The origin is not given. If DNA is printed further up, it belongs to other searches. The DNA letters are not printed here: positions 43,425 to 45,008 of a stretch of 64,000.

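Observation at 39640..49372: Complete pseudaminic acid pathway with a PseG-PseH fusion and extra tailoring enzymes suggesting a modified nonulosonate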

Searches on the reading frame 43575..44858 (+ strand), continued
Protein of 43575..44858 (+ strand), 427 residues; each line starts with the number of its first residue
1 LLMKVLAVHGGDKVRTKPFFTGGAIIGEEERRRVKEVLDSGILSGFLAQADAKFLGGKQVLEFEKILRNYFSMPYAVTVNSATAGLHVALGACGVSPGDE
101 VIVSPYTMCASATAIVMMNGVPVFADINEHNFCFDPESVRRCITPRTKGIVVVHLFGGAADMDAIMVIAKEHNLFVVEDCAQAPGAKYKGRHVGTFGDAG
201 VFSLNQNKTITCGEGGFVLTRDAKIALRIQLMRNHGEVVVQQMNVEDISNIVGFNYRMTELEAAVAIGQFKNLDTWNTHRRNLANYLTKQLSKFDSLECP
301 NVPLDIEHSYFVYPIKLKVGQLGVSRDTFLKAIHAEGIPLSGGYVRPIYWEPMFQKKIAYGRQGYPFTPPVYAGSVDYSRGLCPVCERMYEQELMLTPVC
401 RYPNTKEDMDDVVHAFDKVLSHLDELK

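Call 18: search_solved_structures(query=window:43575-44858:+, max_evalue=1e-20)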
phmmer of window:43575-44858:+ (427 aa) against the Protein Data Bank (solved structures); distinct sequences matched with E-value up to 1e-20: 50.
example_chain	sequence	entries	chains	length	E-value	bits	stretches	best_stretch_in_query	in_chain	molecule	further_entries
8gyh_B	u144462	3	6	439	4.7e-61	210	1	25-423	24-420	DegT/DnrJ/EryC1/StrS family aminotransferase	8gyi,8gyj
3bn1_A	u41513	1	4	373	4.6e-59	203.5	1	57-340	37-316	Perosamine synthetase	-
3dr7_A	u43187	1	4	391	5.4e-59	203.3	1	57-340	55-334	Putative perosamine synthetase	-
3dr4_A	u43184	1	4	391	3.7e-58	200.5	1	57-340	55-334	Putative perosamine synthetase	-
2c7t_A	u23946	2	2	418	4.7e-57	196.9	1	31-358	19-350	GLUTAMINE-2-DEOXY-SCYLLO-INOSOSE AMINOTRANSFERASE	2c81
5w71_A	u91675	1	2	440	5.2e-57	196.7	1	31-358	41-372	L-glutamine:2-deoxy-scyllo-inosose aminotransferase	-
5w70_A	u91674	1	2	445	6e-55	189.9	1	5-422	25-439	L-glutamine:2-deoxy-scyllo-inosose aminotransferase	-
5k8b_A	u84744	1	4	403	2.8e-53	184.4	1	22-282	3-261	8-amino-3,8-dideoxy-alpha-D-manno-octulosonate transaminase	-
7l7x_AAA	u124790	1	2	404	6.9e-52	179.9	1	43-355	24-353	DegT/DnrJ/EryC1/StrS aminotransferase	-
7b0d_A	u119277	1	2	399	3e-50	174.4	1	30-318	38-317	Glutamine--scyllo-inositol transaminase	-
8sng_A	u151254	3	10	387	3.3e-49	171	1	72-352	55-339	UDP-4-amino-4-deoxy-L-arabinose--oxoglutarate aminotransferase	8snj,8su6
7b0m_AAA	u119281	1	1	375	1.2e-48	169.2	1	51-282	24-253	Sugar aminotransferase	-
1mdo_A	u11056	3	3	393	4.8e-48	167.2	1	26-351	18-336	ArnB aminotransferase | UDP-4-amino-4-deoxy-L-arabinose--oxoglutarate aminotransferase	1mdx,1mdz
4oca_A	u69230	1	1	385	3e-47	164.6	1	26-351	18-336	UDP-4-amino-4-deoxy-L-arabinose--oxoglutarate aminotransferase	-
2oga_A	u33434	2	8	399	9.2e-45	156.4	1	52-354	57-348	Transaminase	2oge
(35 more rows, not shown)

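Call 31: find_encoding_contigs(protein=P0109, flank=10000, max_places=1)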
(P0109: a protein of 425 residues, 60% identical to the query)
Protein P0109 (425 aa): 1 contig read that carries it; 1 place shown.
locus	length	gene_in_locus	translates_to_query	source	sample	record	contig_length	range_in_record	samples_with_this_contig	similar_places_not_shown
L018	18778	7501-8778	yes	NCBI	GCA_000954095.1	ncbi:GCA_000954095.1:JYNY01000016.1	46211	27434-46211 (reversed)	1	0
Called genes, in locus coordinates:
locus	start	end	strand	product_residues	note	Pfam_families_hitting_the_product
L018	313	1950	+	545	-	PF17092:PCB_OB (faint), PF00575:S1 (weak), PF13509:S1_2 (faint), PF21710:Spt6_S1 (faint), PF00575:S1, PF23459:S1_RRP5, PF00575:S1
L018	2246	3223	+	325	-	PF01073:3Beta_HSD, PF01370:Epimerase, PF02719:Polysacc_synt_2, PF04321:RmlD_sub_bind, PF05368:NmrA (weak), PF16363:GDP_Man_Dehyd, PF07993:NAD_binding_4, PF13460:NAD_binding_10, +1 more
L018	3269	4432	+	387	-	PF00155:Aminotran_1_2, PF01041:DegT_DnrJ_EryC1, PF01212:Beta_elim_lyase (weak), PF01053:Cys_Met_Meta_PP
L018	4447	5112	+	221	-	PF13489:Methyltransf_23, PF13847:Methyltransf_31, PF08241:Methyltransf_11, PF08242:Methyltransf_12 (weak), PF13649:Methyltransf_25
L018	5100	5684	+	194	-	PF13302:Acetyltransf_3, PF13420:Acetyltransf_4, PF00583:Acetyltransf_1 (weak)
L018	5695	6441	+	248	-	PF02348:CTP_transf_3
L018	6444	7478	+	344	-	PF01408:GFO_IDH_MocA, PF02894:GFO_IDH_MocA_C, PF22725:GFO_IDH_MocA_C3 (weak)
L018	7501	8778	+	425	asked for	PF01041:DegT_DnrJ_EryC1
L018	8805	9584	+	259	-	PF03309:Pan_kinase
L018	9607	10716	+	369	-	PF00348:polyprenyl_synt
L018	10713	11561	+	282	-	PF02401:LYTB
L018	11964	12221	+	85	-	-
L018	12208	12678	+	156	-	PF00359:PTS_EIIA_2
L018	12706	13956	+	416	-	PF01933:CofD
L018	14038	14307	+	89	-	PF00381:PTS-HPr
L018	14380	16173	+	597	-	PF05524:PEP-utilisers_N, PF00391:PEP-utilizers, PF02896:PEP-utilizers_C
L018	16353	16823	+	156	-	PF01098:FTSW_RODA_SPOVE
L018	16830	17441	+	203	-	PF01098:FTSW_RODA_SPOVE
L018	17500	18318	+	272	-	PF00132:Hexapep (weak), PF25084:LbH_EIF2B (weak), PF25087:GMPPB_C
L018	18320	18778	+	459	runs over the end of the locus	PF02878:PGM_PMM_I, PF02879:PGM_PMM_II, PF02880:PGM_PMM_III, PF00408:PGM_PMM_IV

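Call 32: find_encoding_contigs(protein=P0104, flank=10000, max_places=1)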
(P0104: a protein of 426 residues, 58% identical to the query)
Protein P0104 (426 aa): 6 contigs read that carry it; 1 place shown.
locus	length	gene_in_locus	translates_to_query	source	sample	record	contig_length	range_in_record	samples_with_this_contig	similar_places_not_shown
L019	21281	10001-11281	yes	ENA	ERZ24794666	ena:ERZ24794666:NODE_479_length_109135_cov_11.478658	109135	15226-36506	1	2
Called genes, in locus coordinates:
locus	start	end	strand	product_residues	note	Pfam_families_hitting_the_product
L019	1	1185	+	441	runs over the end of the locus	PF04055:Radical_SAM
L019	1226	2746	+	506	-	PF02310:B12-binding, PF04055:Radical_SAM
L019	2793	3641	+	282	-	PF01073:3Beta_HSD, PF01370:Epimerase, PF02719:Polysacc_synt_2, PF04321:RmlD_sub_bind, PF05368:NmrA, PF07993:NAD_binding_4 (faint), PF13460:NAD_binding_10, PF16363:GDP_Man_Dehyd (faint)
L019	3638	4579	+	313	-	PF01073:3Beta_HSD, PF01370:Epimerase, PF02719:Polysacc_synt_2 (faint), PF04321:RmlD_sub_bind (weak), PF16363:GDP_Man_Dehyd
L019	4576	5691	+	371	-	PF01041:DegT_DnrJ_EryC1, PF00266:Aminotran_5 (weak)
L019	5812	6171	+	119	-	PF13412:HTH_24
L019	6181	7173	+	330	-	PF01073:3Beta_HSD, PF01370:Epimerase, PF02719:Polysacc_synt_2, PF04321:RmlD_sub_bind, PF07993:NAD_binding_4 (faint), PF13460:NAD_binding_10, PF16363:GDP_Man_Dehyd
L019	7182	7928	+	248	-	PF02348:CTP_transf_3, PF12804:NTP_transf_3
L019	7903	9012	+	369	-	-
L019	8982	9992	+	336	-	PF01408:GFO_IDH_MocA, PF22725:GFO_IDH_MocA_C3 (weak), PF02894:GFO_IDH_MocA_C (weak)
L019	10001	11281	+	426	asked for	PF01041:DegT_DnrJ_EryC1, PF00266:Aminotran_5 (weak), PF01212:Beta_elim_lyase (weak)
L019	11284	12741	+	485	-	-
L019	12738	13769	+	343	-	PF03102:NeuB, PF08666:SAF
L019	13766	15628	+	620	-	PF04464:Glyphos_transf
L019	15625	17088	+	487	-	PF01943:Polysacc_synt (weak), PF13440:Polysacc_synt_3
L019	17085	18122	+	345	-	PF13692:Glyco_trans_1_4, PF00534:Glycos_transf_1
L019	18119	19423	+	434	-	PF02366:PMT (weak), PF13231:PMT_2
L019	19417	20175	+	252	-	PF00535:Glycos_transf_2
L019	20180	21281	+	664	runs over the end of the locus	PF10131:PTPS_related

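Call 33: find_encoding_contigs(protein=P0004, flank=10000, max_places=1)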
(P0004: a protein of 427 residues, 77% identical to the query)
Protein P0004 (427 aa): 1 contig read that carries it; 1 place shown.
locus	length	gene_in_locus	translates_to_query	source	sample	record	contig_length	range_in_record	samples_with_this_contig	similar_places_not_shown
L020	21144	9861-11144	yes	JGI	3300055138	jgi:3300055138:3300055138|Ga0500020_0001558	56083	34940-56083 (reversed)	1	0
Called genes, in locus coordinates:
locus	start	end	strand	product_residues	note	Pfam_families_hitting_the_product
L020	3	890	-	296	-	?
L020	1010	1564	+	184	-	PF13412:HTH_24 (faint)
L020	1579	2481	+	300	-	PF05050:Methyltransf_21 (weak)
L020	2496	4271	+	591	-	PF00005:ABC_tran, PF13555:AAA_29 (weak), PF02463:SMC_N (weak)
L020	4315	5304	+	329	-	PF00106:adh_short (weak), PF01073:3Beta_HSD, PF01370:Epimerase, PF02719:Polysacc_synt_2, PF04321:RmlD_sub_bind, PF05368:NmrA (weak), PF13460:NAD_binding_10, PF16363:GDP_Man_Dehyd, +1 more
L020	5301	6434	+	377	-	PF01041:DegT_DnrJ_EryC1, PF00155:Aminotran_1_2, PF01212:Beta_elim_lyase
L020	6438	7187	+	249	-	PF02348:CTP_transf_3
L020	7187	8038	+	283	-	PF00248:Aldo_ket_red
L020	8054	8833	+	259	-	PF00106:adh_short, PF01370:Epimerase (weak), PF08659:KR, PF13561:adh_short_C2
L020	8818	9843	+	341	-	PF01408:GFO_IDH_MocA, PF02894:GFO_IDH_MocA_C, PF22725:GFO_IDH_MocA_C3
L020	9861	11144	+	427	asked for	PF01041:DegT_DnrJ_EryC1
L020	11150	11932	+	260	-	PF01261:AP_endonuc_2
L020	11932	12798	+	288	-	PF00551:Formyl_trans_N, PF02911:Formyl_trans_C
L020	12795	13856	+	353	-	PF03102:NeuB, PF08666:SAF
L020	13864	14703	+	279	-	PF02522:Antibiotic_NAT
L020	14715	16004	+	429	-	PF16254:DUF4910, PF09940:DUF2172, PF16221:HTH_47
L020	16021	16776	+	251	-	PF08889:WbqC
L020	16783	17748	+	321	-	PF02388:FemAB (faint), PF13480:Acetyltransf_6 (weak)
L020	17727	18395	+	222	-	PF13489:Methyltransf_23, PF13847:Methyltransf_31, PF08241:Methyltransf_11 (weak), PF08242:Methyltransf_12, PF13649:Methyltransf_25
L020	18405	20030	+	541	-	-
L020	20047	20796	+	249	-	PF00483:NTP_transferase, PF12804:NTP_transf_3 (weak)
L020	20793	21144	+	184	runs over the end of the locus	PF13580:SIS_2, PF01380:SIS (faint)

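Call 35: search_protein_families(library=pfam, proteins=[L019:7903-9012:+], max_evalue=1)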
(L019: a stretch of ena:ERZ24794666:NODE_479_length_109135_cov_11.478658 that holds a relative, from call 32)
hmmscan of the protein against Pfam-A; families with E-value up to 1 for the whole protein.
L019:7903-9012:+ (369 aa): 2 families
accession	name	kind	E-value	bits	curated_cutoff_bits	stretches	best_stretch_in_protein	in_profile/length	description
PF13480.13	Acetyltransf_6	-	0.00048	20.7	22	1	243-314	66-136/143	Acetyltransferase (GNAT) domain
PF02388.22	FemAB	-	0.001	18.4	24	1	178-257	162-239/406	FemAB family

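Call 36: search_protein_families(library=ncbifam, proteins=[L019:7903-9012:+], max_evalue=0.01)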
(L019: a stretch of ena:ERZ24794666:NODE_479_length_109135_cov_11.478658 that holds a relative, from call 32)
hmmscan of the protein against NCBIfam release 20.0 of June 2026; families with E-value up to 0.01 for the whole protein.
L019:7903-9012:+ (369 aa): 1 family
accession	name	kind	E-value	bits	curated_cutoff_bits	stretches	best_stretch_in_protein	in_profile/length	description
TIGR04421.1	FemAB_IMCC1989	hypoth_equivalog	5.5e-30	104.7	250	1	39-345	31-336/345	FemAB family protein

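Call 51: search_dna_similar(query=window:43575-44858:+, collection=plasmids, mode=protein, max_rows=15, max_evalue=1e-40)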
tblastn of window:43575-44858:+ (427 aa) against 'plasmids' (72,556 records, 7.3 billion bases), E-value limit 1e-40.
Records with a match: 726; places in all: 811; records where one place covers at least 80% of the query: 183.
Best place of each record, by identity: <60% 726.
By first word of the organism name: Ralstonia 133; Rhizobium 99; Pantoea 93; Sinorhizobium 79; Bacillus 74; Streptomyces 30; Staphylococcus 23; Shigella 21; Azospirillum 9; Halobaculum 9; and 69 more.
By predicted mobility (MOB-suite, as given by PLSDB): non-mobilizable 424; mobilizable 206; conjugative 96.
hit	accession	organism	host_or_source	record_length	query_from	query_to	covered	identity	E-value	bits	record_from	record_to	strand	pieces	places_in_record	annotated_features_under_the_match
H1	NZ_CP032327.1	Azospirillum argentinense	soil sample,Agricultural field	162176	3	419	98%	43.2%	2e-100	335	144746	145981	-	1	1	DegT/DnrJ/EryC1/StrS family aminotransferase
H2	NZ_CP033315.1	Azospirillum brasilense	rhizosphere soil of Digitaria ...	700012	2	421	98%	36.2%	7e-64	229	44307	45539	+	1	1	DegT/DnrJ/EryC1/StrS family aminotransferase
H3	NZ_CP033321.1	Azospirillum brasilense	rhizosphere soil of Cynodon ...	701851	2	421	98%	36.2%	7e-64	229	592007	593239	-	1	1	DegT/DnrJ/EryC1/StrS family aminotransferase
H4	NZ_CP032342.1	Azospirillum brasilense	soil sample,Agricultural field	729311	2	421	98%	36.2%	7e-64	229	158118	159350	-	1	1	DegT/DnrJ/EryC1/StrS family aminotransferase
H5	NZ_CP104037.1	Rhizobium sp. SRDI969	Pisum sativum,Cell culture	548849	3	421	98%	36.3%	3e-64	231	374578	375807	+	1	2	DegT/DnrJ/EryC1/StrS family aminotransferase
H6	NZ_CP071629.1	Rhizobium leguminosarum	lentil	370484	3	421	98%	36.1%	6e-64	229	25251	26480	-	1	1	DegT/DnrJ/EryC1/StrS family aminotransferase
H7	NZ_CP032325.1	Azospirillum argentinense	soil sample,Agricultural field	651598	2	421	98%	36.0%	3e-62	224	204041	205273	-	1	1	DegT/DnrJ/EryC1/StrS family aminotransferase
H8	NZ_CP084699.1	Rhizobium ruizarguesonis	Pisum sativum L.,Cell culture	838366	3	421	98%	35.7%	8e-62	223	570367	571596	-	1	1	DegT/DnrJ/EryC1/StrS family aminotransferase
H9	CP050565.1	Rhizobium leguminosarum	Lathyrus sativus,cell culture,root ...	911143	3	421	98%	35.7%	8e-62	223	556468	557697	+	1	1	DegT/DnrJ/EryC1/StrS family aminotransferase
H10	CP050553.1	Rhizobium leguminosarum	Vicia sativa,cell culture,root nodule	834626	3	421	98%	35.7%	1e-61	223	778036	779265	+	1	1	DegT/DnrJ/EryC1/StrS family aminotransferase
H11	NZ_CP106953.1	Eleftheria terrae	soil sample,soil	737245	47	422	88%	37.7%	2e-65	234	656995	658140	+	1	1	DegT/DnrJ/EryC1/StrS family aminotransferase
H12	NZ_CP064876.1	Bacillus toyonensis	sediment,deep-sea sediment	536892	1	427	100%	32.7%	2e-58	213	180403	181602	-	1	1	pseC: UDP-4-amino-4, 6-dideoxy-N-acetyl-beta-L-altrosamine transaminase | NAD-dependent epimerase/dehydratase family protein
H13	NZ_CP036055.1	Bacillus toyonensis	cell culture,soil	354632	1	421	99%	32.9%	1e-58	214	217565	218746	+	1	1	pseC: UDP-4-amino-4, 6-dideoxy-N-acetyl-beta-L-altrosamine transaminase | NAD-dependent epimerase/dehydratase family protein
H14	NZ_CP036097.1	Bacillus toyonensis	cell culture,soil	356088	1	421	99%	32.9%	1e-58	214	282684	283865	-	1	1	pseC: UDP-4-amino-4, 6-dideoxy-N-acetyl-beta-L-altrosamine transaminase | NAD-dependent epimerase/dehydratase family protein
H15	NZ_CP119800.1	Halomontanus rarus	cell culture,sediment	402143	26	417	92%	35.2%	1e-56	208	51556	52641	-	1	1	none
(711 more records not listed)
